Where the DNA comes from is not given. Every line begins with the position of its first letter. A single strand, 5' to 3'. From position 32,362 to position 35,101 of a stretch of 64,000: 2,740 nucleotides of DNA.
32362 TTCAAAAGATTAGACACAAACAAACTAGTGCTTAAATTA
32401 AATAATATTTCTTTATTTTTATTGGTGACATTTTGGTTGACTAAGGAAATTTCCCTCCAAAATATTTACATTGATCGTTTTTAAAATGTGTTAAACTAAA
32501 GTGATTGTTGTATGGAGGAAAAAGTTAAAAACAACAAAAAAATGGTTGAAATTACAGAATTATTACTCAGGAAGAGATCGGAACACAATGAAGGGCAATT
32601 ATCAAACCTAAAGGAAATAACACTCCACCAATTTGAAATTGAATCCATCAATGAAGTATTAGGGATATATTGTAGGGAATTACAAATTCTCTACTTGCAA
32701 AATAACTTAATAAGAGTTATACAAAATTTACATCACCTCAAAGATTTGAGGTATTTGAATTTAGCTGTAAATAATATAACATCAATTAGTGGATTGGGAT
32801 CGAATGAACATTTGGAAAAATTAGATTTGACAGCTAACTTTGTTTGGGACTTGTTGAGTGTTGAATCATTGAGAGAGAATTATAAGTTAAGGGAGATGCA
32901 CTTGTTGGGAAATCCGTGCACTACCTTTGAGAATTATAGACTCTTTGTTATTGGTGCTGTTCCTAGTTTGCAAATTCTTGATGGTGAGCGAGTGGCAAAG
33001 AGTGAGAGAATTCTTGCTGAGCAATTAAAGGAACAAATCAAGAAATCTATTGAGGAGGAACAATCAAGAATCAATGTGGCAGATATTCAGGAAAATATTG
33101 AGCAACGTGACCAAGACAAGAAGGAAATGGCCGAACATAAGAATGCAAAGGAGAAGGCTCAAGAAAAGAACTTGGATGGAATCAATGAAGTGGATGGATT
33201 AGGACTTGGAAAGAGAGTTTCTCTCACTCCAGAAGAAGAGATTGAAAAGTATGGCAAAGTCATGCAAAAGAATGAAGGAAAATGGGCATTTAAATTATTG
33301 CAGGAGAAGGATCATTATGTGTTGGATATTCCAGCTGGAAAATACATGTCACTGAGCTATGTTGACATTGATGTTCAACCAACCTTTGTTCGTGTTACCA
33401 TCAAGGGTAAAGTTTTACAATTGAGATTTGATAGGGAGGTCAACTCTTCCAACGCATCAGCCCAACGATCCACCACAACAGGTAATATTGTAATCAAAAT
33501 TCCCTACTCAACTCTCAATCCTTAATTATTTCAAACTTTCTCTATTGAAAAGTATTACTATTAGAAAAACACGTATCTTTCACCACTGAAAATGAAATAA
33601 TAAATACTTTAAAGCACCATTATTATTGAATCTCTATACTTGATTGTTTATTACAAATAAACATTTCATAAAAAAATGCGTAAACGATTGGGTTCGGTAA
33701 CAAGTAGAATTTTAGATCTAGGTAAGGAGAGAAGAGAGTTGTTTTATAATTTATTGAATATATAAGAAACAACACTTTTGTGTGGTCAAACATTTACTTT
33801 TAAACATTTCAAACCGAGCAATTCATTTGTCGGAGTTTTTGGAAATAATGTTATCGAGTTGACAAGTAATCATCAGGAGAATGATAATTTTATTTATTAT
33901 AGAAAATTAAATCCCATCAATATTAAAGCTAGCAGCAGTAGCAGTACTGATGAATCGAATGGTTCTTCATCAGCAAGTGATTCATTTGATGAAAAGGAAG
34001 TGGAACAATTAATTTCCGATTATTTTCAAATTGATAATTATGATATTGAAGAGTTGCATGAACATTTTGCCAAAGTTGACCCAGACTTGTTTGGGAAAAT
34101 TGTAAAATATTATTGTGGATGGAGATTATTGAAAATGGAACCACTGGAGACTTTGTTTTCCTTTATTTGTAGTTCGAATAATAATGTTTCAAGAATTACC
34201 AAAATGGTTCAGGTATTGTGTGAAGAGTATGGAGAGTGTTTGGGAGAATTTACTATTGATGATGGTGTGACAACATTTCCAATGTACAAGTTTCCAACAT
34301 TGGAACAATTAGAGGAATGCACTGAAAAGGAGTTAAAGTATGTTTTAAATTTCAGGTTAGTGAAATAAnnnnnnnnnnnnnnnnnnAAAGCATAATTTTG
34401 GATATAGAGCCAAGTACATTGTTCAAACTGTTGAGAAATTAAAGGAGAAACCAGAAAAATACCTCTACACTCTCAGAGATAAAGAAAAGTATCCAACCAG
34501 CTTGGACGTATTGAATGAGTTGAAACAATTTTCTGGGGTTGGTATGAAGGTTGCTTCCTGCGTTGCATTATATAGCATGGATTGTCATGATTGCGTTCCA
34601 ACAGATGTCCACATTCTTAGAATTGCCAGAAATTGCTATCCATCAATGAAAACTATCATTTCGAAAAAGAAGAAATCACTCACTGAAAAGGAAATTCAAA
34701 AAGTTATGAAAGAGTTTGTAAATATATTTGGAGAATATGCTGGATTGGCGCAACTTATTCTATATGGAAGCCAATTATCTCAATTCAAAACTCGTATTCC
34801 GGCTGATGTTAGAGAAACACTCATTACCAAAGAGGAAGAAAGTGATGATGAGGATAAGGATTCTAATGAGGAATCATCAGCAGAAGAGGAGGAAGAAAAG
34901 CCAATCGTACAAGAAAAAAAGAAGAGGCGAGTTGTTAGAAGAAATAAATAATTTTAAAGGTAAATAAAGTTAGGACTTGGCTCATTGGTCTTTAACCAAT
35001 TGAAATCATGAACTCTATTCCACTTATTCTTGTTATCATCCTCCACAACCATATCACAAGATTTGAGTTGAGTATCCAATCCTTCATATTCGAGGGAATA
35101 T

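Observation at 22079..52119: Neighbourhood enriched for cilium/flagellum-related genes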

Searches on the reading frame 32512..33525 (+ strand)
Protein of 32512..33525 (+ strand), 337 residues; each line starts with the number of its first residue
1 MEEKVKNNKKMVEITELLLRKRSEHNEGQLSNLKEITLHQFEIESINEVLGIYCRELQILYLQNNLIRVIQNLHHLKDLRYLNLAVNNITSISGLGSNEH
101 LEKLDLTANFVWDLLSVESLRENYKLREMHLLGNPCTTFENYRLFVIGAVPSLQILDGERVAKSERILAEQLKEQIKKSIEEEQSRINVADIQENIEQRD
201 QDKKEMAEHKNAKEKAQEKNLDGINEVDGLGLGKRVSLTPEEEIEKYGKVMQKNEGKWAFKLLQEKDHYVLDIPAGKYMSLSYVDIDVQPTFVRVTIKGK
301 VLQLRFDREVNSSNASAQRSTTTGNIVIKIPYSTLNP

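Call 4: search_protein_families(library=pfam, proteins=[window:32512-33525:+], max_evalue=0.01)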
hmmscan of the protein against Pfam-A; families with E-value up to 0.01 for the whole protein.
window:32512-33525:+ (337 aa): 5 families
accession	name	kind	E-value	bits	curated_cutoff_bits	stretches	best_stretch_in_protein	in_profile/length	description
PF23602.1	CS_DNAAF11_C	-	1.2e-29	103.3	27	1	239-331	27-119/120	Dynein axonemal assembly factor 11-like, CS domain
PF14580.12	LRR_9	-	7.8e-14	52.1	30.5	1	34-172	22-161/175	Leucine-rich repeat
PF12799.13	LRR_4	-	2.6e-11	43.8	27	2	79-114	3-39/44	Leucine Rich repeats (2 copies)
PF13855.12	LRR_8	-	6.6e-08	32.6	27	2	55-109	1-59/61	Leucine rich repeat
PF21413.3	SHQ1-like_CS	-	0.0037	17.6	27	0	259-331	3-75/93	SHQ1-like, CS domain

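Call 11: find_encoding_contigs(protein=window:32512-33525:+, flank=10000, max_places=6)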
Protein window:32512-33525:+ (337 aa): no gene with exactly this product is on record in the collection.

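Call 18: find_homologous_proteins(query=window:32512-33525:+, max_evalue=1e-10)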
Query window:32512-33525:+ (337 aa): 920 proteins with E <= 1e-10 among 3500 candidates; the best 120 are listed.
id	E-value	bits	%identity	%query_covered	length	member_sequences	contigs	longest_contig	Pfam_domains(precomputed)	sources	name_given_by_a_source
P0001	7.2e-207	704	100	97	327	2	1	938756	PF14580.13,PF12799.14,PF13855.13,PF23602.2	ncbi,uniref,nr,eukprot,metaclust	ncbi:hypothetical protein NAEGRDRAFT_31069 [Naegleria gruberi]|uniref:Dynein axonemal assembly facto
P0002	3.0e-158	544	77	97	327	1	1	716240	PF14580.13,PF12799.14,PF13855.13,PF23602.2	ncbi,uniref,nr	ncbi:hypothetical protein C9374_002141 [Naegleria lovaniensis]|uniref:Dynein axonemal assembly facto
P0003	4.1e-155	534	75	97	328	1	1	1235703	PF14580.13,PF12799.14,PF13855.13,PF23602.2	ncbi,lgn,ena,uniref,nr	ncbi:hypothetical protein FDP41_000315 [Naegleria fowleri]|uniref:U2A'/phosphoprotein 32 family A C-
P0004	8.4e-148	510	71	95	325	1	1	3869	PF14580.13,PF12799.14,PF23602.2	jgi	-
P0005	2.3e-140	486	70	95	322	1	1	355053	PF14580.13,PF12799.14,PF13855.13,PF23602.2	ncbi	ncbi:hypothetical protein ABK040_001838 [Willaertia magna]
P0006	9.2e-102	359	56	95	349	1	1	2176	PF14580.13,PF12799.14,PF13855.13,PF23602.2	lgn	-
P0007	1.6e-101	358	53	95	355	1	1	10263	PF14580.13,PF12799.14,PF23602.2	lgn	-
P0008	3.1e-98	347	52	95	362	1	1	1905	PF14580.13,PF12799.14,PF13855.13,PF23602.2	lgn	-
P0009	3.2e-98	347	53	96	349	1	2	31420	PF14580.13,PF12799.14,PF13855.13,PF23602.2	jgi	jgi:protein TilB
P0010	1.2e-97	345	53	96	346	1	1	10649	PF14580.13,PF12799.14,PF13855.13,PF23602.2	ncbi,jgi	jgi:protein TilB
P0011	1.1e-89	319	52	95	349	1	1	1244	PF14580.13,PF12799.14,PF13855.13,PF23602.2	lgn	-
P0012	8.7e-88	313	49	97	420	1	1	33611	PF14580.13,PF12799.14,PF13855.13,PF23602.2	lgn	-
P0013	7.2e-87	310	49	96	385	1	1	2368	PF14580.13,PF12799.14,PF23602.2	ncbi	-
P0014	7.2e-87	310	51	95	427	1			PF14580.13,PF12799.14,PF13855.13,PF23602.2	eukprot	eukprot:GEZU01028116.1.p1 GENE.GEZU01028116.1~~GEZU01028116.1.p1 ORF type:complete len:443 (+),score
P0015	4.0e-85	304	48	96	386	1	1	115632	PF14580.13,PF12799.14,PF13855.13,PF23602.2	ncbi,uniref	ncbi:hypothetical protein AKO1_008275 [Acrasis kona]|uniref:Dynein axonemal assembly factor 11-like 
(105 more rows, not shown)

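Call 19: find_encoding_contigs(protein=P0003, flank=10000, max_places=2)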
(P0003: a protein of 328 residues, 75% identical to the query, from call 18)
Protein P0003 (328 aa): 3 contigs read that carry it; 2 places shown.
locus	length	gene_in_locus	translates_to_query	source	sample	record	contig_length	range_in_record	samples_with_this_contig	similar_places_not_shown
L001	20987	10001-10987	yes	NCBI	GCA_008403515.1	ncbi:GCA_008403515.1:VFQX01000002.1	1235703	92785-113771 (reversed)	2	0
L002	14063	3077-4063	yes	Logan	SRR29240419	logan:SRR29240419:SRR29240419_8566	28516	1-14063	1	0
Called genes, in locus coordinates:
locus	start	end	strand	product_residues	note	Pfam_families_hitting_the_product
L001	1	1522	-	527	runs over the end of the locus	PF00479:G6PD_N, PF02781:G6PD_C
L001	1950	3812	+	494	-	PF03446:NAD_binding_2, PF00393:6PGD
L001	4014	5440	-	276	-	-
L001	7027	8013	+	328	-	PF25390:WD40_RLD (weak), PF00415:RCC1 (faint), PF13540:RCC1_2 (faint), PF25390:WD40_RLD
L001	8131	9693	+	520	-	PF25390:WD40_RLD, PF00415:RCC1 (weak), PF13540:RCC1_2 (weak), PF07974:EGF_2 (faint), PF23301:EGF_PEAR1L (faint), PF23106:EGF_Teneurin (faint), PF25024:EGF_TEN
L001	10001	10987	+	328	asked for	PF14580:LRR_9, PF13855:LRR_8 (faint), PF12799:LRR_4 (weak), PF23602:CS_DNAAF11_C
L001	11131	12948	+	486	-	PF07934:OGG_N, PF00730:HhH-GPD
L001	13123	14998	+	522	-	PF04818:CID, PF23228:zf_PCFS4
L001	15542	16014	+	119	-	PF01920:Prefoldin_2 (weak)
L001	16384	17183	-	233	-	-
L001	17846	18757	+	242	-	PF00025:Arf, PF09439:SRPRB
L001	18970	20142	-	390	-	-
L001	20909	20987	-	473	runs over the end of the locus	PF04906:Tweety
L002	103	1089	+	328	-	PF25390:WD40_RLD (weak), PF00415:RCC1 (faint), PF13540:RCC1_2 (faint), PF25390:WD40_RLD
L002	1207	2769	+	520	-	PF25390:WD40_RLD, PF00415:RCC1 (weak), PF13540:RCC1_2 (weak), PF07974:EGF_2 (faint), PF23301:EGF_PEAR1L (faint), PF23106:EGF_Teneurin (faint), PF25024:EGF_TEN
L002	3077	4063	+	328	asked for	PF14580:LRR_9, PF13855:LRR_8 (faint), PF12799:LRR_4 (weak), PF23602:CS_DNAAF11_C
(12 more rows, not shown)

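Call 20: find_encoding_contigs(protein=P0005, flank=10000, max_places=2)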
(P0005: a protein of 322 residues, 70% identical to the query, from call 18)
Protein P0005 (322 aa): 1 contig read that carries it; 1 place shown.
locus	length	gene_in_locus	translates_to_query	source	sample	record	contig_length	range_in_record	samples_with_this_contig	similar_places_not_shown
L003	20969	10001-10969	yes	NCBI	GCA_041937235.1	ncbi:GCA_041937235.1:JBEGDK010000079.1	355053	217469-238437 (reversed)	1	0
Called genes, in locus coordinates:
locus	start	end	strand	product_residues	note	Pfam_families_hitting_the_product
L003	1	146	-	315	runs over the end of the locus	PF00106:adh_short, PF08659:KR, PF13561:adh_short_C2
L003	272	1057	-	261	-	PF01765:RRF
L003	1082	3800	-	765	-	PF00036:EF-hand_1 (faint), PF00620:RhoGAP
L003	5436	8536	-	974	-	-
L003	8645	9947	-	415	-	PF01702:TGT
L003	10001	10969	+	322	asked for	PF14580:LRR_9, PF12799:LRR_4 (faint), PF13855:LRR_8 (weak), PF23602:CS_DNAAF11_C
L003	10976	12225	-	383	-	PF07934:OGG_N, PF00730:HhH-GPD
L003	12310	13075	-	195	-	-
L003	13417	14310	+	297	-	-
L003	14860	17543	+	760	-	PF00348:polyprenyl_synt, PF02759:RUN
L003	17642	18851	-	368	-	PF00887:ACBP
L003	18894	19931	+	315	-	-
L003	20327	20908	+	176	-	-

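Call 65: find_encoding_contigs(protein=P0002, flank=10000, max_places=1)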
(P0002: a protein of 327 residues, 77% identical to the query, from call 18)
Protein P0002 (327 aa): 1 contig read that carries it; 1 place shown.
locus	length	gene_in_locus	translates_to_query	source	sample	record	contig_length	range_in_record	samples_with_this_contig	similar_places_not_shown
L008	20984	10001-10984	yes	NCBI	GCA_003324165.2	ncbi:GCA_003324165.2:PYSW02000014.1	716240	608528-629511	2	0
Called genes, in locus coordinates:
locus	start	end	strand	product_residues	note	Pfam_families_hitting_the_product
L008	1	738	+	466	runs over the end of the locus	PF03446:NAD_binding_2, PF00393:6PGD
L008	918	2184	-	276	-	-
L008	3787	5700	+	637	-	PF25063:ARM_TT21_C (weak), PF13174:TPR_6 (faint), PF12569:NatA_aux_su (weak), PF13181:TPR_8 (faint), PF13428:TPR_14 (faint), PF13371:TPR_9, PF00515:TPR_1 (weak), PF13414:TPR_11 (weak), +6 more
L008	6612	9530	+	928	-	PF00415:RCC1 (faint), PF25390:WD40_RLD, PF13540:RCC1_2 (weak)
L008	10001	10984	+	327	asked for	PF13855:LRR_8 (faint), PF14580:LRR_9, PF12799:LRR_4 (weak), PF23602:CS_DNAAF11_C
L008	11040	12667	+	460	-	PF07934:OGG_N, PF00730:HhH-GPD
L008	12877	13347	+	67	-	-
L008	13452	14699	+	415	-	PF23228:zf_PCFS4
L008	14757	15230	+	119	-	PF01920:Prefoldin_2 (weak)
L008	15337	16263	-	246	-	PF00134:Cyclin_N (weak)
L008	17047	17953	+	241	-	PF00025:Arf, PF09439:SRPRB, PF01926:MMR_HSR1 (faint)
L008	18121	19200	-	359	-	-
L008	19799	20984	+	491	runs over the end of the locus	PF13475:DUF4116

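Call 66: find_encoding_contigs(protein=P0015, flank=10000, max_places=1)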
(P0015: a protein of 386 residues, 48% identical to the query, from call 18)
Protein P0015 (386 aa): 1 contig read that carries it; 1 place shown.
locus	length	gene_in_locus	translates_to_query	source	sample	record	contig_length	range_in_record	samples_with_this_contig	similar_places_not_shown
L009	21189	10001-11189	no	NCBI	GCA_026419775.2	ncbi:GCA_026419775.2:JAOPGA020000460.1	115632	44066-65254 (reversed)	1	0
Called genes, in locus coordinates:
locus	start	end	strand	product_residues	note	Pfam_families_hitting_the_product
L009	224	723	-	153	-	-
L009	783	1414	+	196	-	PF08315:cwf18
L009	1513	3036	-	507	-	-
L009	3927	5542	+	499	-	PF04577:Glyco_transf_61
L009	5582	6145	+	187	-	PF14382:ECR1_N, PF10447:EXOSC1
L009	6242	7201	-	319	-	-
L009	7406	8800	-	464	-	PF00533:BRCT, PF16589:BRCT_2, PF00439:Bromodomain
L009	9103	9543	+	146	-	-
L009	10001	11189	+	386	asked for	PF13855:LRR_8 (faint), PF14580:LRR_9, PF12799:LRR_4 (weak), PF23602:CS_DNAAF11_C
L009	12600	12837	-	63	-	-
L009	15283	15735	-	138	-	-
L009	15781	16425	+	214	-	PF13462:Thioredoxin_4 (weak), PF03227:GILT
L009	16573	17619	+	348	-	-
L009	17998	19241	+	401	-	PF00782:DSPc (weak), PF14566:PTPlike_phytase (faint), PF22785:Tc-R-P, PF22784:PTP-SAK (weak), PF22741:PTP-NADK (weak), PF10409:PTEN_C2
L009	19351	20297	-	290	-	PF08235:LNS2, PF24694:LNS2_PITM1-3 (faint)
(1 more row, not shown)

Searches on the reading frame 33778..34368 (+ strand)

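Call 4: search_protein_families(library=pfam, proteins=[window:33778-34368:+], max_evalue=0.01)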
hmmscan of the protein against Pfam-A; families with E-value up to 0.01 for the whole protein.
window:33778-34368:+ (196 aa): 2 families
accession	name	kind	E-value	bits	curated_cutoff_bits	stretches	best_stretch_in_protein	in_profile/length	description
PF07934.18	OGG_N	-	3.4e-15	56.7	23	1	2-126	17-115/115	8-oxoguanine DNA glycosylase, N-terminal domain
PF00730.31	HhH-GPD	-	0.0034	18.2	26.2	1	128-187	2-42/108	HhH-GPD superfamily base excision DNA repair protein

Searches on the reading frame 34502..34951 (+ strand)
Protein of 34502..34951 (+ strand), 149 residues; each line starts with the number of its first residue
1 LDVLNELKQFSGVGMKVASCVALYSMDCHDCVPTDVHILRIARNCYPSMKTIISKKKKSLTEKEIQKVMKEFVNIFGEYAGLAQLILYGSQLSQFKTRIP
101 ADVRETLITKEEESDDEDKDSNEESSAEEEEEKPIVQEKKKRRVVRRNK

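Call 4: search_protein_families(library=pfam, proteins=[window:34502-34951:+], max_evalue=0.01)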
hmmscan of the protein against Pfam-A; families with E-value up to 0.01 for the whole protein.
window:34502-34951:+ (149 aa): 1 family
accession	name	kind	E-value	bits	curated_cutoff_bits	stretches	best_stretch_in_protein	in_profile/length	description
PF07093.16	SGT1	-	0.0021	17.1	30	1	53-140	431-520/587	SGT1 protein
